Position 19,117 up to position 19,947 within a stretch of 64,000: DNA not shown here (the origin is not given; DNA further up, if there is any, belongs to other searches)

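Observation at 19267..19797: Nim/PNPOx-family protein (possible 5-nitroimidazole reductase homologue)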

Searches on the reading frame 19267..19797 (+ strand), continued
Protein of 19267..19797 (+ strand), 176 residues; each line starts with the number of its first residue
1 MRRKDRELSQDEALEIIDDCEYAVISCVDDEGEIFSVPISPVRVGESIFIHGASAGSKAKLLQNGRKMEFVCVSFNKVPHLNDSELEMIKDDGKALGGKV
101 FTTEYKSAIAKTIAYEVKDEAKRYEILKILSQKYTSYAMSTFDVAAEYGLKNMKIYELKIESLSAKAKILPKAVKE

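Call 27: find_related_loci(query=A1, collection=genome_contigs, flank=4000)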
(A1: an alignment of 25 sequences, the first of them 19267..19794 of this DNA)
Query A1 (176 aa) in genome_contigs; peptide patterns used: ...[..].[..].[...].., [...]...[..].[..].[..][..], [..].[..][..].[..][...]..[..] (x = any residue, [..] = any of these).
269 stretches matched a pattern; 179 encode a relative of the query (tblastn E <= 1e-3); the best 80 are kept; 80 distinct loci.
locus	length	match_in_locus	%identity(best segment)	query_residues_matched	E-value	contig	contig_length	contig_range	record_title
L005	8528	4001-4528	100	1-176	6e-116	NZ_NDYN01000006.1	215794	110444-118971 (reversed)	Campylobacter concisus strain CCUG 19995 Contig006, whole genome shotgun sequence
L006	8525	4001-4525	95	1-175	2e-110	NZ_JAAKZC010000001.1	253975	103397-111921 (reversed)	Campylobacter concisus strain H32O-S2 ASC2_t_contig00001, whole genome shotgun sequence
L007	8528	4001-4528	95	1-176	2e-110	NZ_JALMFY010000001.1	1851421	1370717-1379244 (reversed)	Campylobacter concisus strain CCONP23O1 1, whole genome shotgun sequence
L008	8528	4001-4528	95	1-176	3e-110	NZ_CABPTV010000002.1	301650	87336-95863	Campylobacter concisus isolate 2010-112825, whole genome shotgun sequence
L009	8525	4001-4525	96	1-175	4e-110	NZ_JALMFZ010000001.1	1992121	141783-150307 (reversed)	Campylobacter concisus strain CCONP22O1 1, whole genome shotgun sequence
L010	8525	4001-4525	95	1-175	7e-110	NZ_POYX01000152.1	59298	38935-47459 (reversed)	Campylobacter concisus strain AAUH-19HCf2 1106407, whole genome shotgun sequence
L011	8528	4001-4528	94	1-176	1e-109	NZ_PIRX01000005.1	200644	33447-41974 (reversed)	Campylobacter concisus strain H11O-S2 NODE_5_length_200644_cov_67.1974, whole genome shotgun sequence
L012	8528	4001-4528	95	1-176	1e-109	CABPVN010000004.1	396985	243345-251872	Campylobacter concisus isolate B124_Slimy-large genome assembly, contig: scaffold4, whole genome shotgun sequence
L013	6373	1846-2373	94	1-176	8e-110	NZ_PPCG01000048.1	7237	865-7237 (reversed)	Campylobacter concisus strain AAUH-20UCf 1097534, whole genome shotgun sequence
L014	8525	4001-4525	94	1-175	2e-109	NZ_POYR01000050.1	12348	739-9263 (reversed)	Campylobacter concisus strain AAUH-20HCsig-a 1107420, whole genome shotgun sequence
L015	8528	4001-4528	94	1-176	3e-109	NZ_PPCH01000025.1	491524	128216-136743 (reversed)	Campylobacter concisus strain AAUH-10UCil-a 1096824, whole genome shotgun sequence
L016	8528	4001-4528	94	1-176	4e-109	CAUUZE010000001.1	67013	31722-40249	MAG TPA_asm: Campylobacter concisus isolate SRR13061532_bin.12_MetaWRAP_v1.3_MAG genome assembly, contig: ERZ21659678.82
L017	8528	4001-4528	94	1-176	7e-109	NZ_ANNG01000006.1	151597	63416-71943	Campylobacter concisus UNSWCS Contig_6, whole genome shotgun sequence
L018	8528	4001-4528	94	1-176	4e-109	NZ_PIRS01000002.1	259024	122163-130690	Campylobacter concisus strain H20O-S1 NODE_2_length_259024_cov_89.5815, whole genome shotgun sequence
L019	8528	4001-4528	94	1-176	6e-109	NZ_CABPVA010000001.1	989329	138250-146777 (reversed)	Campylobacter concisus isolate 2010-115605-F, whole genome shotgun sequence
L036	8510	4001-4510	94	1-170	1e-105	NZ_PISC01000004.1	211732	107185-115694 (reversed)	Campylobacter concisus strain H3O1 NODE_4_length_211732_cov_104.261, whole genome shotgun sequence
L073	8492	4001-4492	65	7-170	3e-67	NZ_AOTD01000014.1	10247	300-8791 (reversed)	Campylobacter showae CC57C contig_seqid14, whole genome shotgun sequence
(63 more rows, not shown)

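Call 32: list_cluster_members(proteins=[P0121, P0122, P0123, P0124, P0125, P0126, P0128, P0129, P0134, P0145])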
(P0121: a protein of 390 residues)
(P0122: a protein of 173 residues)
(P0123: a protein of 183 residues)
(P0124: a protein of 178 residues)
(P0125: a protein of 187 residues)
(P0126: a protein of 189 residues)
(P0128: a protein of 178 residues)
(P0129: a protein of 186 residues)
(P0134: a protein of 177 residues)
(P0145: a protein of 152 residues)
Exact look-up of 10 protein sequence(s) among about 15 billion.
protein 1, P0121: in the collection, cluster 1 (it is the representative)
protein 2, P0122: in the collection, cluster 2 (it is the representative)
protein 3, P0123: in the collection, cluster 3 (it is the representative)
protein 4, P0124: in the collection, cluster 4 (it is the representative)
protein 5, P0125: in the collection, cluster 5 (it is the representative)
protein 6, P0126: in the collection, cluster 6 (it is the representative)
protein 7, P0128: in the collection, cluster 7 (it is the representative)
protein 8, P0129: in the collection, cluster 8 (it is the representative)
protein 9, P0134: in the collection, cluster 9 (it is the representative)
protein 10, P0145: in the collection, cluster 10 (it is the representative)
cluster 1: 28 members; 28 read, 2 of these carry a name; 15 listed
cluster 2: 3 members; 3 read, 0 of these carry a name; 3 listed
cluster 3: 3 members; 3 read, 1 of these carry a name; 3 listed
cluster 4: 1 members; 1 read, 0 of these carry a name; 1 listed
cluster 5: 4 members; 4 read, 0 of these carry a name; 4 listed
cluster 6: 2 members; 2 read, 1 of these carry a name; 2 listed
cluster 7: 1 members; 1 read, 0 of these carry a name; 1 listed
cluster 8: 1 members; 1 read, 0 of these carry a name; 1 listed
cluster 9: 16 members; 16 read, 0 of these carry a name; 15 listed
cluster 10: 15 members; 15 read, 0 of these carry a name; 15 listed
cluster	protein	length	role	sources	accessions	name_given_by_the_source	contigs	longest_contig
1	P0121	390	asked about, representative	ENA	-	-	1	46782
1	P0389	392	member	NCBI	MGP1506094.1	MAG: pyridoxamine 5'-phosphate oxidase family protein [Campylobacter sp.]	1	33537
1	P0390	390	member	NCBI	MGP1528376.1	MAG: pyridoxamine 5'-phosphate oxidase family protein [Campylobacter sp.]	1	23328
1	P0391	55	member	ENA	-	-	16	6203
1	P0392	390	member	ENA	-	-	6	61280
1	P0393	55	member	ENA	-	-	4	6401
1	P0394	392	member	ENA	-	-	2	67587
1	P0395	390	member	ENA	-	-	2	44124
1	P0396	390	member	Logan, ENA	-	-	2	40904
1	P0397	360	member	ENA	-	-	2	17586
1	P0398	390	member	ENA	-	-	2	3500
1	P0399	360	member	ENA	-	-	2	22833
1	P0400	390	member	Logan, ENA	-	-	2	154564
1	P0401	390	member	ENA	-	-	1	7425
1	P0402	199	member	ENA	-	-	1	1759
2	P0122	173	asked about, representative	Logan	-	-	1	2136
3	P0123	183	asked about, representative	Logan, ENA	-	-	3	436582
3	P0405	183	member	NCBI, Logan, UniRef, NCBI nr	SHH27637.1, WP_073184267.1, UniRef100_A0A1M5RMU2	hypothetical protein SAMN02745245_00971 [Anaerosphaera aminiphila DSM 21120] | Nitroimidazol reductase NimA, pyridoxamine 5'-phosphate oxidase superfamily n=1 ... | pyridoxamine 5'-phosphate oxidase family protein [Anaerosphaera aminiphila]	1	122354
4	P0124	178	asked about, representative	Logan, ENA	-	-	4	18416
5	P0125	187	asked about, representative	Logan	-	-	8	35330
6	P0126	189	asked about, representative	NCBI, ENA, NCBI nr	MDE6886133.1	MAG: pyridoxamine 5'-phosphate oxidase family protein [Helicobacteraceae bacterium] | pyridoxamine 5'-phosphate oxidase family protein [Helicobacteraceae bacterium]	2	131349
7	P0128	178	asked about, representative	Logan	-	-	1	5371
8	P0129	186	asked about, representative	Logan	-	-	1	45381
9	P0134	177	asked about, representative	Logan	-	-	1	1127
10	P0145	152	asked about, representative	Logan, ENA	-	-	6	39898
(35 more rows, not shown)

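Call 42: search_solved_structures(query=A1, max_evalue=1, show_alignments=5)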
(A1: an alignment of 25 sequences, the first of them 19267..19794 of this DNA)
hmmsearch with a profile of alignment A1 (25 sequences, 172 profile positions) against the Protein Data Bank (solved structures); distinct sequences matched with E-value up to 1: 11.
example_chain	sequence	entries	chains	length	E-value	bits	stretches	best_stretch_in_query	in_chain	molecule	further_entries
2fur_A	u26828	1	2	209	9.6e-09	38.6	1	9-168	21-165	hypothetical protein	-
2fg9_A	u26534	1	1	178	1.7e-06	31.3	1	16-166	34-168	5-nitroimidazole antibiotic resistance protein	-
2hti_A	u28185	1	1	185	5.2e-05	26.5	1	20-72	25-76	BH0577 protein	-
6rk0_A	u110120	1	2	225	0.00074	22.7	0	10-63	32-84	Uncharacterized protein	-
2i02_A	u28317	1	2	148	0.032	17.4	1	4-73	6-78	general stress protein of COG3871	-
7mbz_C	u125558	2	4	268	0.057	16.6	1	21-87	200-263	ABC transporter, ATP-binding protein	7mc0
2ycm_A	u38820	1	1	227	0.87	12.7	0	68-115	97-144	2-C-METHYL-D-ERYTHRITOL 4-PHOSPHATE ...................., CHLOROPLASTIC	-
2yc3_A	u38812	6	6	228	0.88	12.7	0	68-115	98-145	2-C-METHYL-D-ERYTHRITOL 4-PHOSPHATE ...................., CHLOROPLASTIC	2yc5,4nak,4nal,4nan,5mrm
1w77_A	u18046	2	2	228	0.9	12.7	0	68-114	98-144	2C-METHYL-D-ERYTHRITOL 4-PHOSPHATE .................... | 2-C-methyl-D-erythritol 4-phosphate cytidylyltransferase, chloroplastic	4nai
5mrq_A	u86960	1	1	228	0.92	12.6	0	68-115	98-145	2-C-methyl-D-erythritol 4-phosphate cytidylyltransferase, chloroplastic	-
5mrn_A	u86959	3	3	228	0.95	12.6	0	68-114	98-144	2-C-methyl-D-erythritol 4-phosphate cytidylyltransferase, chloroplastic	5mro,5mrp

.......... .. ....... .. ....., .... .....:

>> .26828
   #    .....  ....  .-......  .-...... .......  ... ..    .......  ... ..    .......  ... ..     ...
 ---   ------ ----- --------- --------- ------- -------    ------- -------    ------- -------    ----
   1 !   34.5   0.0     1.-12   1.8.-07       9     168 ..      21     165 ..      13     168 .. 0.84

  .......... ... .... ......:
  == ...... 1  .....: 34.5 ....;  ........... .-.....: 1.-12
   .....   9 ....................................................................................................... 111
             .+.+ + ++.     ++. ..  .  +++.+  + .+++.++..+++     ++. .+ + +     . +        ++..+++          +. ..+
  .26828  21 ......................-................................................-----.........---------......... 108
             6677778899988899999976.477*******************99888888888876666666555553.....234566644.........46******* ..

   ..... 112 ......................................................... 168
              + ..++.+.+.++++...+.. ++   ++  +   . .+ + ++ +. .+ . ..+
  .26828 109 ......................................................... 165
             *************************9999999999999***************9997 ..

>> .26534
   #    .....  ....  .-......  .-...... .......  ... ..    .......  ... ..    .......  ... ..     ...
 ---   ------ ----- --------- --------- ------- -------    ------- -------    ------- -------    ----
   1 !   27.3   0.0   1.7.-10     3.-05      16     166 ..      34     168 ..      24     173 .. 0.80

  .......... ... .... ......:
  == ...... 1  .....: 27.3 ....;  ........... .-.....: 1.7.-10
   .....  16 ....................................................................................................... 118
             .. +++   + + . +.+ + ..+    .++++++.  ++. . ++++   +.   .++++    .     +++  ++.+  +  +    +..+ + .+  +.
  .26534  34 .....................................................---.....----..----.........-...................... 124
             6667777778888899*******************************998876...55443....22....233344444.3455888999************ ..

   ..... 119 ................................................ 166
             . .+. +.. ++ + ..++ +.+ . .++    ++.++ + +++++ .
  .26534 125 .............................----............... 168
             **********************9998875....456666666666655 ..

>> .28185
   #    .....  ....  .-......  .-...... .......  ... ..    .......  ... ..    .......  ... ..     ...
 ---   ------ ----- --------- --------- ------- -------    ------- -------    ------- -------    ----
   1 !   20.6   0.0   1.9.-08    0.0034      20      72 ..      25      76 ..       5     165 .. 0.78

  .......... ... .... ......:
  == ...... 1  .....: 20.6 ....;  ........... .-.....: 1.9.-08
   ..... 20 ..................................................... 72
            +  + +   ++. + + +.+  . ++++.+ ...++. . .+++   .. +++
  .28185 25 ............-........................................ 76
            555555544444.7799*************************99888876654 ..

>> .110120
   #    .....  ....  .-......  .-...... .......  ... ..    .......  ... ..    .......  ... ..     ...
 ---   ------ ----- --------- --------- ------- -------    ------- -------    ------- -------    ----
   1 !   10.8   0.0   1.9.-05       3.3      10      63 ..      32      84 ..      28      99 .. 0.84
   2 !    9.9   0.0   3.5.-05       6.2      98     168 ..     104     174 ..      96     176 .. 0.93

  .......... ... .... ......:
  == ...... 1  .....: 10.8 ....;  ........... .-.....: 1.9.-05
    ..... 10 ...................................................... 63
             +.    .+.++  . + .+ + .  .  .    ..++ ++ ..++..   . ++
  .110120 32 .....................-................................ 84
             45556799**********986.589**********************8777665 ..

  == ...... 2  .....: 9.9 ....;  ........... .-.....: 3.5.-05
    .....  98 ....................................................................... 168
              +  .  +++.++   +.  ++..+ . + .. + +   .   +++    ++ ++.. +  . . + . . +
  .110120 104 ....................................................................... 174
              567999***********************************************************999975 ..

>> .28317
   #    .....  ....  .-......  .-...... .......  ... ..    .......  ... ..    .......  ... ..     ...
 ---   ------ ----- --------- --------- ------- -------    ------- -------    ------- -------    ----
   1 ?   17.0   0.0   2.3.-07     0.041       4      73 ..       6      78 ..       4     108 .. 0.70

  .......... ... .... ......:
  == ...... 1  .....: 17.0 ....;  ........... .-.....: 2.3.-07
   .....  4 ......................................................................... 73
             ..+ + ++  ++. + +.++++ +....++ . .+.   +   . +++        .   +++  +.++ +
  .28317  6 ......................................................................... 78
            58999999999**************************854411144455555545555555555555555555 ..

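Call 45: search_protein_families(library=ncbifam, proteins=[L073:5040-7193:+, L036:5514-5933:+, L036:4888-5241:-], max_evalue=0.001)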
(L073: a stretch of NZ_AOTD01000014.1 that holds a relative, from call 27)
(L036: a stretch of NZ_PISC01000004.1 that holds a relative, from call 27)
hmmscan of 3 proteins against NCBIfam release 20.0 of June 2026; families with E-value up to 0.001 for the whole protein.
L073:5040-7193:+ (717 aa): 24 families
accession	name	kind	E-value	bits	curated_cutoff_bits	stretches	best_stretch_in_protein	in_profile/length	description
TIGR01785.1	TonB-hemin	subfamily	5e-102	342.5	316.85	1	42-717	1-677/677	TonB-dependent heme/hemoglobin receptor family protein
TIGR01786.1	TonB-hemlactrns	subfamily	1.3e-92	311.4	323.75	1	43-717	1-719/719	TonB-dependent hemoglobin/transferrin/lactoferrin family receptor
TIGR01783.1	TonB-siderophor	subfamily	9.1e-45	153.4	223.5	1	63-712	6-644/649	TonB-dependent siderophore receptor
TIGR01779.1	TonB-B12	equivalog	3e-24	85.5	599.7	1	39-702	27-604/614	TonB-dependent vitamin B12 receptor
NF007478.2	PRK10064.1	equivalog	9.8e-23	80.3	745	2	43-216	31-205/663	catecholate siderophore receptor CirA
NF007926.1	PRK10641.1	equivalog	2.4e-21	76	836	1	41-700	26-605/617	TonB-dependent vitamin B12 receptor BtuB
NF007465.0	PRK10044.1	equivalog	1.7e-20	72.8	803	2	45-170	65-187/726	ferrichrome porin FhuA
NF010010.0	PRK13483.1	equivalog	1.7e-19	69.3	927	1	36-713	27-656/660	ligand-gated channel protein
TIGR01776.1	TonB-tbp-lbp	subfamily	1.8e-19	69.2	468.8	2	25-218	34-238/946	lactoferrin/transferrin family TonB-dependent receptor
NF047944.1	FoxamRcptFoxA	equivalog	2.6e-18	65.7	1300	2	356-472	352-486/697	ferrioxamine B receptor FoxA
NF050067.1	TonBEntbctnRecCfrA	equivalog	3.4e-15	55.4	1200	2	32-174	16-162/698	TonB-dependent ferric enterobactin receptor CfrA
NF010651.0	PRK14050.1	equivalog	4.3e-15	54.9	884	2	34-174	52-190/730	TonB-dependent siderophore receptor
NF010012.0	PRK13486.1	equivalog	2.3e-12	46.1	924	1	42-195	25-180/696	TonB-dependent receptor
NF049947.1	TonB_dep_PCPU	exception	9.4e-12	43.9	800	2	21-188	15-182/685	TonB-dependent receptor, PCPU motif-type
NF053590.1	TonB_dep_TOL0244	equivalog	2e-11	43.2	645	1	388-558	313-471/604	TOL_0244 family TonB-dependent receptor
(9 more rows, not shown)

L036:5514-5933:+ (139 aa): 0 families

L036:4888-5241:- (117 aa): 0 families

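Call 47: find_encoding_contigs(protein=P0096, flank=5000, max_places=3)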
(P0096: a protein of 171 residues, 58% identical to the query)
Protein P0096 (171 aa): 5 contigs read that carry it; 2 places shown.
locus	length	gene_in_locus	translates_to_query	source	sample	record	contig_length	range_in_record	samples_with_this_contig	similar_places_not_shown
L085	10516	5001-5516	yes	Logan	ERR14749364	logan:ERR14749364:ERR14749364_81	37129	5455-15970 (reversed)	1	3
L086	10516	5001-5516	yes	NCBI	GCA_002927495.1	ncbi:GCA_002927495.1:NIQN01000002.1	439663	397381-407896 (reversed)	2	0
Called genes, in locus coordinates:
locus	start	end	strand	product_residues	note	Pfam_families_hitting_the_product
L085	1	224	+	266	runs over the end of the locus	PF00398:RrnaAD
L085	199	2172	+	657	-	PF00753:Lactamase_B, PF23023:Anti-Pycsar_Apyc1 (weak), PF12706:Lactamase_B_2 (weak), PF22505:RNase_J_b_CASP, PF07521:RMMBL, PF17770:RNase_J_C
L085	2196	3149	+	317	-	PF01380:SIS, PF00571:CBS (weak)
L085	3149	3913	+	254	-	PF01479:S4, PF00849:PseudoU_synth_2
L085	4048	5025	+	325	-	PF05066:HARE-HTH (weak)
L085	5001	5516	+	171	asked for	PF12900:Pyridox_ox_2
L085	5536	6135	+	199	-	PF00881:Nitroreductase, PF14512:TM1586_NiRdase (faint)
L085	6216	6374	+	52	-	-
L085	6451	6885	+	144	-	PF07681:DoxX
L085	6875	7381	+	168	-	PF13618:Gluconate_2-dh3 (weak)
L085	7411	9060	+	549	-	PF00732:GMC_oxred_N (weak), PF05199:GMC_oxred_C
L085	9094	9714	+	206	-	PF02511:Thy1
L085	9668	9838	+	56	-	-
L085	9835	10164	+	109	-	PF09278:MerR-DNA-bind (weak)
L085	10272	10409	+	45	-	-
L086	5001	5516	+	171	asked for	PF12900:Pyridox_ox_2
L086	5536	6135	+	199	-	PF00881:Nitroreductase, PF14512:TM1586_NiRdase (faint)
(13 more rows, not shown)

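Call 48: find_encoding_contigs(protein=P0126, flank=5000, max_places=2)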
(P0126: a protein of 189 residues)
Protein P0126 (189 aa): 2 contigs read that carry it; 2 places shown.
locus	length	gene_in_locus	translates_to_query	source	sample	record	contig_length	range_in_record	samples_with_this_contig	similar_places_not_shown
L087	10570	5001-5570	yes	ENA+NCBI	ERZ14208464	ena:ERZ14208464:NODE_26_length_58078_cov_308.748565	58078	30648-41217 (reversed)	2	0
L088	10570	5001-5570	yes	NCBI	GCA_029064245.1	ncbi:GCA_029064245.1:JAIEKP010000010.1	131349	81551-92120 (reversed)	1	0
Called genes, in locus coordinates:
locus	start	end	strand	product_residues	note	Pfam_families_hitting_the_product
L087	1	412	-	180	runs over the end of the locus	PF01965:DJ-1_PfpI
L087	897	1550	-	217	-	PF12850:Metallophos_2 (weak)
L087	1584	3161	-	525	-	PF02518:HATPase_c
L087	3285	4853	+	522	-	PF01384:PHO4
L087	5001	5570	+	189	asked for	PF12900:Pyridox_ox_2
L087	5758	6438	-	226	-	PF03458:Gly_transporter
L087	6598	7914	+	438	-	PF02878:PGM_PMM_I, PF00408:PGM_PMM_IV (faint), PF02879:PGM_PMM_II, PF02880:PGM_PMM_III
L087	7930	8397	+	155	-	PF01252:Peptidase_A8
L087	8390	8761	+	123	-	-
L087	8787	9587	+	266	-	PF06306:CgtA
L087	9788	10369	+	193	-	PF03929:PepSY_TM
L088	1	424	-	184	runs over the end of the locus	PF01965:DJ-1_PfpI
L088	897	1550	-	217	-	PF12850:Metallophos_2 (weak)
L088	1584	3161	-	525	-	PF02518:HATPase_c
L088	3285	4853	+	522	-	PF01384:PHO4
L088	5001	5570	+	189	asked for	PF12900:Pyridox_ox_2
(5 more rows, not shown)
